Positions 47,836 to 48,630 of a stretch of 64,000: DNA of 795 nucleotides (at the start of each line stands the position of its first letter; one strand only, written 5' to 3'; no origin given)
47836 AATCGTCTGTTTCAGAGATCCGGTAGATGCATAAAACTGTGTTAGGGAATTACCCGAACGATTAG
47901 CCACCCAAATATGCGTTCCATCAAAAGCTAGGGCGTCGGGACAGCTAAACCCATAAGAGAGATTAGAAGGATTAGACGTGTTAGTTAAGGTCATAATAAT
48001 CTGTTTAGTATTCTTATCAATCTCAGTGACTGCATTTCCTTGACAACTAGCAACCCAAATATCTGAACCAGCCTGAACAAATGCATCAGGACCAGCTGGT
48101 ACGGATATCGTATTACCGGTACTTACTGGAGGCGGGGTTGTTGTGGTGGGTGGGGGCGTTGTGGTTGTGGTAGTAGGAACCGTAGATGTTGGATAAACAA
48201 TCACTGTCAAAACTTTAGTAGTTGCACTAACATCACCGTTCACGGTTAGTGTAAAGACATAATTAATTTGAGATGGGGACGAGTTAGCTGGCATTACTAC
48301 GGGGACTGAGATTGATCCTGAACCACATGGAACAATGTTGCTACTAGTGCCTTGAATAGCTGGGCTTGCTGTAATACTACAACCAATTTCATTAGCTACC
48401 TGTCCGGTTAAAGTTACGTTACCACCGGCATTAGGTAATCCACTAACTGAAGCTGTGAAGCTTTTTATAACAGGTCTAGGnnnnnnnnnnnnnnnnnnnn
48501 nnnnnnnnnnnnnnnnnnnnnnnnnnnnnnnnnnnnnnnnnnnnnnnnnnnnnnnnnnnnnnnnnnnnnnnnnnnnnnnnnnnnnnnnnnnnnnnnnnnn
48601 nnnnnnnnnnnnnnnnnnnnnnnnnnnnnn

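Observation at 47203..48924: Secreted Ig-like + seven-bladed beta-propeller protein with a freshly duplicated blade, heading the pilus locus (PilY1-like architecture?)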

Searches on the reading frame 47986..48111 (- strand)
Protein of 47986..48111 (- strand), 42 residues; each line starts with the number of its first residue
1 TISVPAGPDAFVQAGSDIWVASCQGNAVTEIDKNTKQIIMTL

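Call 63: find_related_loci(query=A3, collection=metagenome_contigs, flank=8000)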
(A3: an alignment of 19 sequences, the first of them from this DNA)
Query A3 (42 aa) in metagenome_contigs; peptide patterns used: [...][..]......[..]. (x = any residue, [..] = any of these).
35 stretches matched a pattern; 27 encode a relative of the query (tblastn E <= 1e-3); 27 distinct loci.
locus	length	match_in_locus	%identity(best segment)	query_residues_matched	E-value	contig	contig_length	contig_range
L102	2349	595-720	98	1-42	4e-25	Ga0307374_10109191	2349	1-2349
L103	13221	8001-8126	88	1-42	3e-22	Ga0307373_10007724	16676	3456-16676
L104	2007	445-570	88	1-42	1e-21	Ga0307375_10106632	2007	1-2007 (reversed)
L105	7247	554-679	88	1-42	2e-21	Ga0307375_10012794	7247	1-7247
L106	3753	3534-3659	79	1-42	1e-19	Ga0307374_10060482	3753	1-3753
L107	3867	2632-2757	76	1-42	7e-19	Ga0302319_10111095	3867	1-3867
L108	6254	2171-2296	76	1-42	7e-19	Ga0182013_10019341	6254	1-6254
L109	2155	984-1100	79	1-39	4e-18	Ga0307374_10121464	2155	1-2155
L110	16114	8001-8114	74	2-39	2e-17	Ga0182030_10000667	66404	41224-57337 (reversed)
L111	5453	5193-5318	69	1-42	8e-17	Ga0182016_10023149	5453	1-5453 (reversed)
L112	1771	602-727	69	1-42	7e-17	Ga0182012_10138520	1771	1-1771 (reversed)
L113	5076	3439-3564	69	1-42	1e-16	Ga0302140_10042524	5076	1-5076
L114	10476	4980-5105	69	1-42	1e-16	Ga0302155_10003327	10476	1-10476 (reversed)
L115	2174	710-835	67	1-42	1e-16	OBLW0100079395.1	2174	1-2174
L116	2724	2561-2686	69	1-42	1e-16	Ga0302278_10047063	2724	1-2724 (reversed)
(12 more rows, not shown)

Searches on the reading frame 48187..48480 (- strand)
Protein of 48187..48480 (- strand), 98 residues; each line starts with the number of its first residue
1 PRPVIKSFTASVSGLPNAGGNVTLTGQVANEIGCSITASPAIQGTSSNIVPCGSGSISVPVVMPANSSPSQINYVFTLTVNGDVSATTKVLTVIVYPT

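Call 79: search_protein_families(library=pfam, proteins=[window:48187-48480:-], max_evalue=10)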
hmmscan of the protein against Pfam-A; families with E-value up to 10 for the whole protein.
seq(98 aa): 1 family
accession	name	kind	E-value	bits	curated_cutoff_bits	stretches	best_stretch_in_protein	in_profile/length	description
PF22829.2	HphA_C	-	0.017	16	31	1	9-86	10-85/113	HphA C-terminal domain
